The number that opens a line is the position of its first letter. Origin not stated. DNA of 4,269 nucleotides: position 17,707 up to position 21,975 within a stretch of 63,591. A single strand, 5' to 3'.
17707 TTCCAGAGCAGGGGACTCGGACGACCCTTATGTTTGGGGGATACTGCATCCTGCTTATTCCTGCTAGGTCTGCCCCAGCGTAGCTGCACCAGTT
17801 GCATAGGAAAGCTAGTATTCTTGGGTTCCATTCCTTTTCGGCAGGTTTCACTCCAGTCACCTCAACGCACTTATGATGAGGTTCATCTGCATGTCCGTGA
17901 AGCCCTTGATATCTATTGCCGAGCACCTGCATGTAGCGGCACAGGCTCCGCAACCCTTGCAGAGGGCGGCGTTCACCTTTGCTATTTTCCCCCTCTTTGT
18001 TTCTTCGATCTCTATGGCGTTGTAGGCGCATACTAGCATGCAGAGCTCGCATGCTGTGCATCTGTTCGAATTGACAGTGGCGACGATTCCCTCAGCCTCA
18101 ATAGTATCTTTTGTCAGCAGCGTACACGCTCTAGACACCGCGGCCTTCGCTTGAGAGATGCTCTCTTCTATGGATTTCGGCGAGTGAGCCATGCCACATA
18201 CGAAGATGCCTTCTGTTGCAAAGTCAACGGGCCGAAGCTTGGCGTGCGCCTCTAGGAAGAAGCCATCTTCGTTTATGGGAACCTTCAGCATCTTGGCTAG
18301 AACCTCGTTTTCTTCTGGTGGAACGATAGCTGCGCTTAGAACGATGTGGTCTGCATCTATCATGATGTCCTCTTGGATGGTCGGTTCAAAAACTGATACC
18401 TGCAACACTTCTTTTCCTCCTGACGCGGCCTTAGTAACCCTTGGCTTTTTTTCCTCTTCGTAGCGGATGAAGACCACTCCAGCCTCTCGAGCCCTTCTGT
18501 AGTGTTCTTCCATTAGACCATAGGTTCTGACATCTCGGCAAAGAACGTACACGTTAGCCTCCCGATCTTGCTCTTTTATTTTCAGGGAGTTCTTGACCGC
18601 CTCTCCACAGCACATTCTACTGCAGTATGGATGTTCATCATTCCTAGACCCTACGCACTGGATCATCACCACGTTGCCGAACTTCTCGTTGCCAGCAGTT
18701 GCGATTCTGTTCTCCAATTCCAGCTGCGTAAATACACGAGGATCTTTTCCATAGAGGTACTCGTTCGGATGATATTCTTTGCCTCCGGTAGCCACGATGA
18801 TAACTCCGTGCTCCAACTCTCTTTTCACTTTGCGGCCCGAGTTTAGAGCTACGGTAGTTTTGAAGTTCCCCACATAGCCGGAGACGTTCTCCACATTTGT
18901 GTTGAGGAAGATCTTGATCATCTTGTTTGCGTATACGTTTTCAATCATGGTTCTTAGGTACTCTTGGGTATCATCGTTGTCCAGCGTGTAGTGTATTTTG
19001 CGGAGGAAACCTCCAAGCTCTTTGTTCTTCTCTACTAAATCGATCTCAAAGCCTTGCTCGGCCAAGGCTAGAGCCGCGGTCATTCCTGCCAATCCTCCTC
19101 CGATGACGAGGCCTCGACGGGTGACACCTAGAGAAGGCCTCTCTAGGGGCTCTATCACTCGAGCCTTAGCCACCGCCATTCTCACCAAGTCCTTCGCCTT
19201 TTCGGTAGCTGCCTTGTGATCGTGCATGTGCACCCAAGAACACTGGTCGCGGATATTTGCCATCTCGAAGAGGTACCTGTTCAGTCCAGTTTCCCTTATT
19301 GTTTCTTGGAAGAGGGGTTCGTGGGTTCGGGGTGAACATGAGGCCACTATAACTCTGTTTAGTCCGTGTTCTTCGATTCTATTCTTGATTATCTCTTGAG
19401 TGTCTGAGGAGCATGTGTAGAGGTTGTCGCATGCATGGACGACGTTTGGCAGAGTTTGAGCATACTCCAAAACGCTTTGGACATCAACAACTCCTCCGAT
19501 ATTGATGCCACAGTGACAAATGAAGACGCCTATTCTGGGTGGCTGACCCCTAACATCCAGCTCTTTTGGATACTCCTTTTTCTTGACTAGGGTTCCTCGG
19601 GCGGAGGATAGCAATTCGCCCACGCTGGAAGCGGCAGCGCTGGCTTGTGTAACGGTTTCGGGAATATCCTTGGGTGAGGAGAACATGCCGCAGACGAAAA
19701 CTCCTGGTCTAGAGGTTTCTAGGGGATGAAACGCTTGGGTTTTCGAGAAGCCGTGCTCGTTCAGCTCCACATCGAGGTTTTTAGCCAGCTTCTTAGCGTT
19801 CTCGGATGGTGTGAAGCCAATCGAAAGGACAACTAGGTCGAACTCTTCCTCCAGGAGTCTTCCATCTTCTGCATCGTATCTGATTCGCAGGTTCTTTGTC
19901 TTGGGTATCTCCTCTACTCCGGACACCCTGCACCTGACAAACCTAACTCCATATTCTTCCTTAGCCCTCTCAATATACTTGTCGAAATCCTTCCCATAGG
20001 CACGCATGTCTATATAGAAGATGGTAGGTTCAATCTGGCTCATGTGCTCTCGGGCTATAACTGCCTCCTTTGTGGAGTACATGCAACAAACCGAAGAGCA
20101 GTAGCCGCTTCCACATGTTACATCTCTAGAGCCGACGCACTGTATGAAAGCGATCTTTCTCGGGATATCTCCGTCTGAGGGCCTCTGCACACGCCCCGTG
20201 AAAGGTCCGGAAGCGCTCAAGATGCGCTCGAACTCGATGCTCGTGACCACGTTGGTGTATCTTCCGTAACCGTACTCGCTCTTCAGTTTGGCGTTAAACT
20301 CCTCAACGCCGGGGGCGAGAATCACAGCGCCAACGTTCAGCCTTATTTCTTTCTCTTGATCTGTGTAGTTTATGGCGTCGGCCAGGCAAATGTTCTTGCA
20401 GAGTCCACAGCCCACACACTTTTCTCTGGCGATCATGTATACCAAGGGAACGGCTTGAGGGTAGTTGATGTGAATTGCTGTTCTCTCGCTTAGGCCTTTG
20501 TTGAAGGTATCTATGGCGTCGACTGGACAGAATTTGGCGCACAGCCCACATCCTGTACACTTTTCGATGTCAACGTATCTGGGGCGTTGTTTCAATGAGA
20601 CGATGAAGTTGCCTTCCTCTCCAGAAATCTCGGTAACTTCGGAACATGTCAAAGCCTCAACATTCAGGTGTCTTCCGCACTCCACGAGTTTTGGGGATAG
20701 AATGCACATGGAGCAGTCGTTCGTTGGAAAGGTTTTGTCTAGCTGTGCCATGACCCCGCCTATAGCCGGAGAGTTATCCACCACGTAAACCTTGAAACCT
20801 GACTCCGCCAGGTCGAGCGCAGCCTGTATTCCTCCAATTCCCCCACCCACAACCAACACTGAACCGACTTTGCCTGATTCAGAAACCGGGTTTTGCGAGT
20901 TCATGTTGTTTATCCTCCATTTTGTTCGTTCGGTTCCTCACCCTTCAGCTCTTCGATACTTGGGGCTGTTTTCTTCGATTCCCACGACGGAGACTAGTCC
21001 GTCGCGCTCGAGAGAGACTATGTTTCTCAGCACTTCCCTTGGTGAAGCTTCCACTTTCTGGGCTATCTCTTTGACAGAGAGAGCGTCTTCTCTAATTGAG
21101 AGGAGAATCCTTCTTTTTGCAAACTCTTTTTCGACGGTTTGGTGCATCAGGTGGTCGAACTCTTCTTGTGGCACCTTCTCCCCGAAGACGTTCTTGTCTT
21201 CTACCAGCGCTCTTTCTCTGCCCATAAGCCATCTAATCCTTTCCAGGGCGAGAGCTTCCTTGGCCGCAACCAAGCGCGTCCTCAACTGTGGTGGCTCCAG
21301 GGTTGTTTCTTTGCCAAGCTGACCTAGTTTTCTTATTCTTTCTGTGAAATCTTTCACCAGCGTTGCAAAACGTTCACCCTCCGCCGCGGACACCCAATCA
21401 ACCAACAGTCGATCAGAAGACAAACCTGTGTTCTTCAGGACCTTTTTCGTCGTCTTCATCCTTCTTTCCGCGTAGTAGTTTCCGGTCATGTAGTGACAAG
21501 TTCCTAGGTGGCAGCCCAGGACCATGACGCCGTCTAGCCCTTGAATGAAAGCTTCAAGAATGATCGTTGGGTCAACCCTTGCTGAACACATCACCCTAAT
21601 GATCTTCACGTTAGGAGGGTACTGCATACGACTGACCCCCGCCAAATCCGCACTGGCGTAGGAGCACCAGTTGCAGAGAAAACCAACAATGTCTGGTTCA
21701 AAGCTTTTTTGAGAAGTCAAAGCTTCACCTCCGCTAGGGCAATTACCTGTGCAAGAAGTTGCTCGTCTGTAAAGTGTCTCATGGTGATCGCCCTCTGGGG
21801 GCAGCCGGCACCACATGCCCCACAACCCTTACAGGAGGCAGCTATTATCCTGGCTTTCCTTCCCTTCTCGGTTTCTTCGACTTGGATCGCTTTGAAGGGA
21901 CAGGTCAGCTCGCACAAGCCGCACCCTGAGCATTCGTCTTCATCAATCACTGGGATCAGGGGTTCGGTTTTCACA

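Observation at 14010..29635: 15-kb Hdr/Flx-type redox supercluster without hydrogenase or methanogenesis genes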

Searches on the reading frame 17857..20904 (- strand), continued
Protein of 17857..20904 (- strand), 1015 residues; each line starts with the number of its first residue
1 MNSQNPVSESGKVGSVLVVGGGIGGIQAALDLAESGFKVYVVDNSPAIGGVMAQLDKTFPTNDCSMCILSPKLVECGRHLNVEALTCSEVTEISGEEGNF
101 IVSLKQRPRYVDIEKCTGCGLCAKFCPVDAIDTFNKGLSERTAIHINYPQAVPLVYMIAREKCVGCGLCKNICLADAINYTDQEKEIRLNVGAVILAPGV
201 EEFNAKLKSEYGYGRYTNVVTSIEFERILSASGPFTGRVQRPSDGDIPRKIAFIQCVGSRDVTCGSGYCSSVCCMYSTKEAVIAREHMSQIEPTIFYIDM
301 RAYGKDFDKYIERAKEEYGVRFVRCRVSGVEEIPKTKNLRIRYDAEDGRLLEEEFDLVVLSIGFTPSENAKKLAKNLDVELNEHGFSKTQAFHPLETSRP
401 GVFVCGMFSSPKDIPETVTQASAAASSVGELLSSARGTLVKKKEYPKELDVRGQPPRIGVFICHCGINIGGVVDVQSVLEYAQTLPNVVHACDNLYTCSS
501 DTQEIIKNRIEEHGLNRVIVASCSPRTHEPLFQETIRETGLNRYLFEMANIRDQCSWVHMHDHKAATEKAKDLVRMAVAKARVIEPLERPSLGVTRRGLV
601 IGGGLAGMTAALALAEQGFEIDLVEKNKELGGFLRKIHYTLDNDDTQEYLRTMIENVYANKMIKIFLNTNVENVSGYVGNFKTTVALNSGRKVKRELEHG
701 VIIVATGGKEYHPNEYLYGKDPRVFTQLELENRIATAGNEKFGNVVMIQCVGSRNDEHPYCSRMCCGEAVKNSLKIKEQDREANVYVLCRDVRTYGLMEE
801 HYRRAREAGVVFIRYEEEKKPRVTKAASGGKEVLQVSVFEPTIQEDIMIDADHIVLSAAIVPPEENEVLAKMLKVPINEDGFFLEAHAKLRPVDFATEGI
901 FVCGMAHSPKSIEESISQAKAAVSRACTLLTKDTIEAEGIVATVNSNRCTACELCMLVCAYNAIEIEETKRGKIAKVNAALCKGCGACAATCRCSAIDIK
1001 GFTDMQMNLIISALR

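Call 56: search_protein_families(library=pfam, proteins=[L022:3746-4795:+, L022:2417-3736:+, L005:16638-18041:+, L063:7245-8858:-, L010:1568-3991:+, L046:19173-20348:+, L046:22436-23929:-, L046:7804-8394:+], max_evalue=0.001)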
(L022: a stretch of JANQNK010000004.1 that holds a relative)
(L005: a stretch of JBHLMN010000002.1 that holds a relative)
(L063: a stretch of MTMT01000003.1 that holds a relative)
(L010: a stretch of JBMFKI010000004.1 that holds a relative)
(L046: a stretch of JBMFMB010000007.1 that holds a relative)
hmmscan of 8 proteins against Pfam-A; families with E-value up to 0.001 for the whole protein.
L022:3746-4795:+ (349 aa): 3 families
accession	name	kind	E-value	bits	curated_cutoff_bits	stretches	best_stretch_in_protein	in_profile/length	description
PF21948.1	LplA-B_cat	-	1.1e-32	114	27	1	27-202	22-192/200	Lipoyl protein ligase A/B catalytic domain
PF10437.14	Lip_prot_lig_C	-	5.9e-05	23.4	24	1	268-341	12-81/85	Bacterial lipoate protein ligase C-terminus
PF03099.24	BPL_LplA_LipB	-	9.6e-05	22.7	21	1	43-158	3-133/133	Biotin/lipoate A/B protein ligase family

L022:2417-3736:+ (439 aa): 7 families
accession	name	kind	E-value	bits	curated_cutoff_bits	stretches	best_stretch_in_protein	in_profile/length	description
PF02754.22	CCG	-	2.7e-25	88.7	20.6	2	324-411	1-85/85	Cysteine-rich domain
PF13183.11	Fer4_8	-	1.3e-13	51.6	27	1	100-168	2-68/68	4Fe-4S dicluster domain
PF13534.11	Fer4_17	-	1.8e-09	38.4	22.2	1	103-168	2-60/61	4Fe-4S dicluster domain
PF13237.11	Fer4_10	-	9.4e-08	32.3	25.5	1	102-165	8-53/53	4Fe-4S dicluster domain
PF12838.12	Fer4_7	-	4.7e-06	27.4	27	1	103-168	2-52/52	4Fe-4S dicluster domain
PF13187.11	Fer4_9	-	1.2e-05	25.7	27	1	103-167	2-50/52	4Fe-4S dicluster domain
PF14697.11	Fer4_21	-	0.00082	19.9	35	0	153-166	40-53/59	4Fe-4S dicluster domain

L005:16638-18041:+ (467 aa): 14 families
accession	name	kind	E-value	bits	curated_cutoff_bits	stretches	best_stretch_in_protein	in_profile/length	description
PF07992.20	Pyr_redox_2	-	1.6e-72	244.8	26.1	1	8-330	2-291/291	Pyridine nucleotide-disulphide oxidoreductase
PF02852.28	Pyr_redox_dim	-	6e-33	113.8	25.3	1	349-456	1-109/110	Pyridine nucleotide-disulphide oxidoreductase, dimerisation domain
PF00070.33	Pyr_redox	-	8.4e-21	74.7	22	1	177-253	2-79/82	Pyridine nucleotide-disulphide oxidoreductase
PF13738.12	Pyr_redox_3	-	4.7e-16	59.4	30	2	129-311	119-305/305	Pyridine nucleotide-disulphide oxidoreductase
PF12831.13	FAD_oxidored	-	2.2e-09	37.5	27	1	8-50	1-44/416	FAD dependent oxidoreductase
PF03486.20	HI0933_like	-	2.7e-08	34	50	1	8-39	2-33/244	HI0933-like protein Rossmann domain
PF01134.28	GIDA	-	5.3e-08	32.8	22.1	1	8-146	1-150/391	Glucose inhibited division protein A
PF00890.30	FAD_binding_2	-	1.4e-07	31.6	20.4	1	8-42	1-36/414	FAD binding domain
PF13450.12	NAD_binding_8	-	2.7e-07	31.2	21.9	1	11-44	1-35/68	NAD(P)-binding Rossmann-like domain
PF01266.30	DAO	-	1.1e-06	28.9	27.9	1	8-43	1-38/353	FAD dependent oxidoreductase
PF01262.27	AlaDh_PNT_C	-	5e-06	26.5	23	0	6-37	28-59/214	Alanine dehydrogenase/PNT, C-terminal domain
PF05834.18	Lycopene_cycl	-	2.4e-05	24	23.4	0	8-39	1-34/380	Lycopene cyclase protein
PF13434.12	Lys_Orn_oxgnase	-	9.2e-05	22.2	21.3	0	128-221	139-237/339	L-lysine 6-monooxygenase/L-ornithine 5-monooxygenase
PF01494.25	FAD_binding_3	-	0.00055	19.7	22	0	6-37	1-32/349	FAD binding domain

L063:7245-8858:- (537 aa): 11 families
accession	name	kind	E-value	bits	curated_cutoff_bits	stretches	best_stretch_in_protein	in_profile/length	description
PF07992.20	Pyr_redox_2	-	6.2e-39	134.6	26.1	1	165-468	2-291/291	Pyridine nucleotide-disulphide oxidoreductase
PF13510.11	Fer2_4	-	3.5e-31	107.5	22.8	1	15-95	2-81/82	2Fe-2S iron-sulfur cluster binding domain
PF12831.13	FAD_oxidored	-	1.7e-12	47.8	27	1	165-217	1-53/416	FAD dependent oxidoreductase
PF13738.12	Pyr_redox_3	-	7.9e-12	45.5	30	1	230-453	88-305/305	Pyridine nucleotide-disulphide oxidoreductase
PF13450.12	NAD_binding_8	-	2.4e-09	37.8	21.9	1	168-207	1-40/68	NAD(P)-binding Rossmann-like domain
PF01266.30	DAO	-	9.6e-08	32.4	27.9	1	165-200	1-37/353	FAD dependent oxidoreductase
PF00890.30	FAD_binding_2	-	1.2e-07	31.7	20.4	1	165-203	1-39/414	FAD binding domain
PF00070.33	Pyr_redox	-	3.2e-07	31.2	22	0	166-198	2-34/82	Pyridine nucleotide-disulphide oxidoreductase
PF01134.28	GIDA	-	3.4e-07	30.1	22.1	1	165-195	1-31/391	Glucose inhibited division protein A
PF03486.20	HI0933_like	-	4.5e-06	26.7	50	0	165-200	2-37/244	HI0933-like protein Rossmann domain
PF01494.25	FAD_binding_3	-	7.2e-06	25.9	22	0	163-193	1-31/349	FAD binding domain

L010:1568-3991:+ (807 aa): 21 families
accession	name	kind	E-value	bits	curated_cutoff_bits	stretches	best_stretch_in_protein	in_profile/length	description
PF02662.21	FlpD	-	6.3e-41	139.7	22.3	1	680-802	1-123/123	Methyl-viologen-reducing hydrogenase, delta subunit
PF00037.32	Fer4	-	2e-16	59.5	21.1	2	259-279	2-22/24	4Fe-4S binding domain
PF12837.12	Fer4_6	-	3.3e-15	55.6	25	1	629-652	1-24/24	4Fe-4S binding domain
PF07992.20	Pyr_redox_2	-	3.1e-13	50.2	26.1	1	149-359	2-117/291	Pyridine nucleotide-disulphide oxidoreductase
PF12838.12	Fer4_7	-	7e-13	49.3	27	2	603-651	2-52/52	4Fe-4S dicluster domain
PF13484.11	Fer4_16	-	1.7e-12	48.4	30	0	316-334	4-21/66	4Fe-4S double cluster binding domain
PF14697.11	Fer4_21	-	2.6e-12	47.1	35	2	596-654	1-59/59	4Fe-4S dicluster domain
PF13237.11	Fer4_10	-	3.9e-10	39.9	25.5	0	306-337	3-34/53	4Fe-4S dicluster domain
PF12831.13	FAD_oxidored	-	5.9e-09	36.1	27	1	150-191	2-43/416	FAD dependent oxidoreductase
PF13187.11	Fer4_9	-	1.3e-08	35.1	27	1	264-329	1-52/52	4Fe-4S dicluster domain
PF13534.11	Fer4_17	-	8.2e-08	33.1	22.2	0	637-689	2-50/61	4Fe-4S dicluster domain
PF25160.1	LdpA_Fe-S-bd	-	3.9e-07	30.2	27.6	0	609-655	9-46/49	LdpA Fe-S cluster-binding domain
PF13450.12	NAD_binding_8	-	1.1e-06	29.2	21.9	1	152-188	1-37/68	NAD(P)-binding Rossmann-like domain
PF00890.30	FAD_binding_2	-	2.3e-06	27.5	20.4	1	150-189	2-41/414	FAD binding domain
PF12797.12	Fer4_2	-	2.1e-05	24.6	24.5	1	258-277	3-22/22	4Fe-4S binding domain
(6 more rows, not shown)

L046:19173-20348:+ (391 aa): 5 families
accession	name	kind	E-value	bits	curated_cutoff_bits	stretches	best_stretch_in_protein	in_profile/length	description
PF01926.29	MMR_HSR1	-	1.2e-17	64.4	21.9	1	84-183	1-102/113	50S ribosome-binding GTPase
PF16897.10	MMR_HSR1_Xtn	-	4.3e-17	62.5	35.2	1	222-316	17-106/106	C-terminal region of MMR_HSR1 domain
PF02824.27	TGS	-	4.5e-17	62.3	22.2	1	317-390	1-60/60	TGS domain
PF06071.19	YchF-GTPase_C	-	0.0003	21.3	27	0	335-364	16-45/84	Protein of unknown function (DUF933)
PF02421.24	FeoB_N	-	0.00079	19.4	27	0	84-138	2-56/156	Ferrous iron transport protein B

L046:22436-23929:- (497 aa): 3 families
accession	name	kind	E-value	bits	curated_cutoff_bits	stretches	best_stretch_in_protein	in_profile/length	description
PF00689.26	Cation_ATPase_C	-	5.2e-28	98.4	27.3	1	188-352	1-175/175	Cation transporting ATPase, C-terminus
PF00702.32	Hydrolase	-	7.1e-13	49.8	26.4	1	5-119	89-191/191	haloacid dehalogenase-like hydrolase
PF08282.18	Hydrolase_3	-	4.7e-05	23.7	20.9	0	102-143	206-247/255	haloacid dehalogenase-like hydrolase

L046:7804-8394:+ (196 aa): 1 family
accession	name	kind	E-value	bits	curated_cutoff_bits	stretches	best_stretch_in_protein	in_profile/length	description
PF01597.25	GCV_H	-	2.6e-30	105.3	22.2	1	65-188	1-120/122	Glycine cleavage H-protein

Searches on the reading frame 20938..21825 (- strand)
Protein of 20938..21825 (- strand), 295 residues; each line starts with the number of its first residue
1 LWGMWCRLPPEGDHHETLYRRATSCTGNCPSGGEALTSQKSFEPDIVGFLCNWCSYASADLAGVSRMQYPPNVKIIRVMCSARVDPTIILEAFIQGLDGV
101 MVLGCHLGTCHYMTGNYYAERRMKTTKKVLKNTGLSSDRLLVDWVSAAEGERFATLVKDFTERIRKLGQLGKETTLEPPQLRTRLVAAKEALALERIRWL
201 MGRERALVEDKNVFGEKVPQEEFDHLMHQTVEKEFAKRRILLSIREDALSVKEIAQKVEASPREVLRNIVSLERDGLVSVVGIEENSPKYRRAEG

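Call 3: search_protein_families(library=pfam, proteins=[window:20938-21825:-])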
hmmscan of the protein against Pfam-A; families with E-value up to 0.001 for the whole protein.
window:20938-21825:- (295 aa): 3 families
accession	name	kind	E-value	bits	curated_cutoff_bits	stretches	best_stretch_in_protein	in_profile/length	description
PF02662.21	FlpD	-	1.9e-54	183.3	22.3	1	46-168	1-123/123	Methyl-viologen-reducing hydrogenase, delta subunit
PF12840.13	HTH_20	-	9.3e-05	22.8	27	1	238-281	7-51/51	Helix-turn-helix domain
PF21476.4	PF0610-like_N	-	0.0007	20.2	33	0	239-273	5-39/50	PF0610-like, N-terminal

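Call 8: search_protein_families(library=ncbifam, proteins=[window:20938-21825:-], max_evalue=0.00001)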
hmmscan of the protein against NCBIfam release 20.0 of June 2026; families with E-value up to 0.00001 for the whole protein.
window:20938-21825:- (295 aa): 4 families
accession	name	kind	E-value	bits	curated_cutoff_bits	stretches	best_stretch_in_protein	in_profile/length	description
NF040770.1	hetero_SS_HdrA2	exception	2.6e-56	191.2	1100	1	34-172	638-776/777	CoB-CoM heterodisulfide reductase HdrA2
NF045873.1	F420_non_VhuD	exception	2.1e-38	131.4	215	1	43-168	1-126/132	F420-non-reducing hydrogenase iron-sulfur subunit VhuD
NF041891.1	hdrA_Methbact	equivalog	3.7e-12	45.3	1300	1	36-166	636-760/762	ferredoxin:CoB-CoM heterodisulfide reductase subunit HdrA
NF041778.1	hetero_SS_HdrA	equivalog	8.3e-06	23.9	1400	0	43-103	653-713/771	ferredoxin:CoB-CoM heterodisulfide reductase subunit HdrA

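Call 56: search_protein_families(library=pfam, proteins=[window:20938-21720:-], max_evalue=0.001)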
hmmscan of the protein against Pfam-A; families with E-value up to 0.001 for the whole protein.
window:20938-21720:- (260 aa): 4 families
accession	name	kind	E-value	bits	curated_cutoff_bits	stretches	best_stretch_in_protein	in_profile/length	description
PF02662.21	FlpD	-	1.4e-54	183.8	22.3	1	11-133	1-123/123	Methyl-viologen-reducing hydrogenase, delta subunit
PF12840.13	HTH_20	-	7.8e-05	23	27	1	203-246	7-51/51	Helix-turn-helix domain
PF21476.4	PF0610-like_N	-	0.00056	20.5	33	0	204-238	5-39/50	PF0610-like, N-terminal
PF06969.22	HemN_C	-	0.001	19.6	24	0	198-244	4-52/67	HemN C-terminal domain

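Call 72: find_homologous_proteins(query=window:20938-21720:-, max_evalue=1e-10)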
Query window:20938-21720:- (260 aa): 7396 proteins with E <= 1e-10 among 8000 candidates; the best 120 are listed.
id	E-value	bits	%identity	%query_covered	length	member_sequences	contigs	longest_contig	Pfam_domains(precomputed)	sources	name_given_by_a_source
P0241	1.4e-167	574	100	100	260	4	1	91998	PF02662.22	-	-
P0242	2.3e-146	504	89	100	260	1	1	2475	PF02662.22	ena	-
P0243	1.2e-145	502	87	100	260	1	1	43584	PF02662.22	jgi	-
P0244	3.6e-145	500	88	100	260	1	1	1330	PF02662.22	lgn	-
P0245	6.1e-145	500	86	100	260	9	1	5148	PF02662.22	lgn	-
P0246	2.0e-144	498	87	100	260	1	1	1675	PF02662.22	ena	-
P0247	5.1e-144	497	85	100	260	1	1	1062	PF02662.22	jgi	-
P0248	7.4e-144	496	86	100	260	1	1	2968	PF02662.22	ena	-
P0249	2.0e-143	495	85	100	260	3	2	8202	PF12840.14,PF02662.22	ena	-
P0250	3.6e-143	494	85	100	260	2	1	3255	PF12840.14,PF02662.22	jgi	jgi:F420-non-reducing hydrogenase iron-sulfur subunit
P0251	2.1e-142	491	86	100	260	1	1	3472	PF02662.22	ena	-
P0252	5.3e-142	490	85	100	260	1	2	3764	PF02662.22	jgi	-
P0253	9.7e-142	489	85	100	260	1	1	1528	PF02662.22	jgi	-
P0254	9.8e-142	489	85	100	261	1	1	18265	PF02662.22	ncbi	-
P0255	1.4e-141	488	84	100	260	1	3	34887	PF02662.22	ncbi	-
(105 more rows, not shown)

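Call 83: predict_structure(alignment_id=A1)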
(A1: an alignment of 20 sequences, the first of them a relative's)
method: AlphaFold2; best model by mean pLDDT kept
length: 260 residues; sequences in the alignment: 20
mean_pLDDT: 72.0   pTM: 0.60
mean pLDDT of the five models: 72.0, 71.5, 70.1, 66.5, 61.4
residues with pLDDT >= 90: 49; 70-90: 115; 50-70: 42; < 50: 54
segments of 3 or more residues with pLDDT < 50: 1-9, 16-30, 76-82, 166-185
pLDDT, mean of each block of 10 residues (from residue 1): 45 49 39 69 69 84 84 50 68 90 88 81 90 91 89 76 48 38 48 63 83 90 91 83 85 81
secondary structure, 60 per line:
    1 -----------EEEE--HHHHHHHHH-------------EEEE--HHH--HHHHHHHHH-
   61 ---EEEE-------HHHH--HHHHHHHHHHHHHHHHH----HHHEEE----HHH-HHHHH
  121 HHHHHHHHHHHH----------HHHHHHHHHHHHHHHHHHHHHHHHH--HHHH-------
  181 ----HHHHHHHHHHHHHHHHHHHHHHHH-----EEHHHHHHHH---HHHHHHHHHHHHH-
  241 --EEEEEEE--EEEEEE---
elements in order: E12-15 H18-26 E40-43 H51-59 E64-67 H75-78 H81-97 E105-107 H116-132 H143-167 H170-173 H185-208 H216-223 H227-239 E243-249 E252-257

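Call 85: fold_search(model_id=the predicted structure, library=pdb)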
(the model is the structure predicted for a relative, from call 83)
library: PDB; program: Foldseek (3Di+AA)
matches with E <= 10: 1580; with E <= 0.001: 4
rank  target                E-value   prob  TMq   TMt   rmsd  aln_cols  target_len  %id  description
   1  5odh_D                2.1e-10  1.00  0.36  0.65   8.8       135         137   49  Heterodisulfide reductase / [NiFe]-hydrogenase complex from Methanothermococcus thermolithotrophicus soaked with heter (released 2017-08-30)
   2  5odc_D                5.0e-10  1.00  0.36  0.64   8.9       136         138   48  Heterodisulfide reductase / [NiFe]-hydrogenase complex from Methanothermococcus thermolithotrophicus at 2.3 A resoluti (released 2017-08-30)
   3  7bkb_F                8.4e-10  1.00  0.36  0.64   9.2       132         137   50  Formate dehydrogenase - heterodisulfide reductase - formylmethanofuran dehydrogenase complex from Methanospirillum hun (released 2021-09-29)
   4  8rvu_F                2.8e-09  1.00  0.36  0.67   8.9       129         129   54  CryoEM structure of the Elp-Hdr complex of Methanothermobacter marburgensis state 2 (composite structure) (released 2025-05-14)
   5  3jth_B                6.6e-03  1.00  0.21  0.58   7.1        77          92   23  Crystal structure of a transcriptional regulator HlyU from Vibrio vulnificus CMCP6 (released 2010-03-16)
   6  4omz_B                7.4e-03  1.00  0.21  0.53   6.7        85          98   16  Crystal Structure of NolR from Sinorhizobium fredii (released 2014-04-16)
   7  1r22_B                7.8e-03  1.00  0.20  0.51   5.5        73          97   25  Crystal structure of the cyanobacterial metallothionein repressor SmtB (C14S/C61S/C121S mutant) in the Zn2alpha5-form (released 2004-05-18)
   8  5j6x_B                1.2e-02  1.00  0.23  0.86   1.8        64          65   19  Crystal structure of the apo-Zalpha of Zebrafish PKZ (released 2016-09-07)
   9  1r1t_B                1.2e-02  1.00  0.23  0.56   7.1        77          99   21  Crystal structure of the cyanobacterial metallothionein repressor SmtB in the apo-form (released 2004-05-18)
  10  4omz_A                1.2e-02  1.00  0.21  0.52   6.4        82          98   18  Crystal Structure of NolR from Sinorhizobium fredii (released 2014-04-16)
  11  4rb1_A                1.3e-02  1.00  0.21  0.40   1.7        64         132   17  Crystal structure of Magnetospirillum gryphiswaldense MSR-1 Fur-Mn2+-E. coli Fur box (released 2015-07-15)
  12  6cdb_A                1.3e-02  1.00  0.22  0.57   7.8        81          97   15  Crystal Structure of V66L CzrA in the Zn(II)bound state (released 2018-07-11)
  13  4ooi_B                1.3e-02  1.00  0.19  0.49   8.0        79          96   26  Reduced HlyU from Vibrio cholerae N16961 (released 2014-12-31)
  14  4ooi_C                1.4e-02  1.00  0.21  0.52   7.7        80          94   22  Reduced HlyU from Vibrio cholerae N16961 (released 2014-12-31)
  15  3mwm_A                2.0e-02  1.00  0.23  0.46   1.6        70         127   20  Graded expression of zinc-responsive genes through two regulatory zinc-binding sites in Zur (released 2011-03-16)
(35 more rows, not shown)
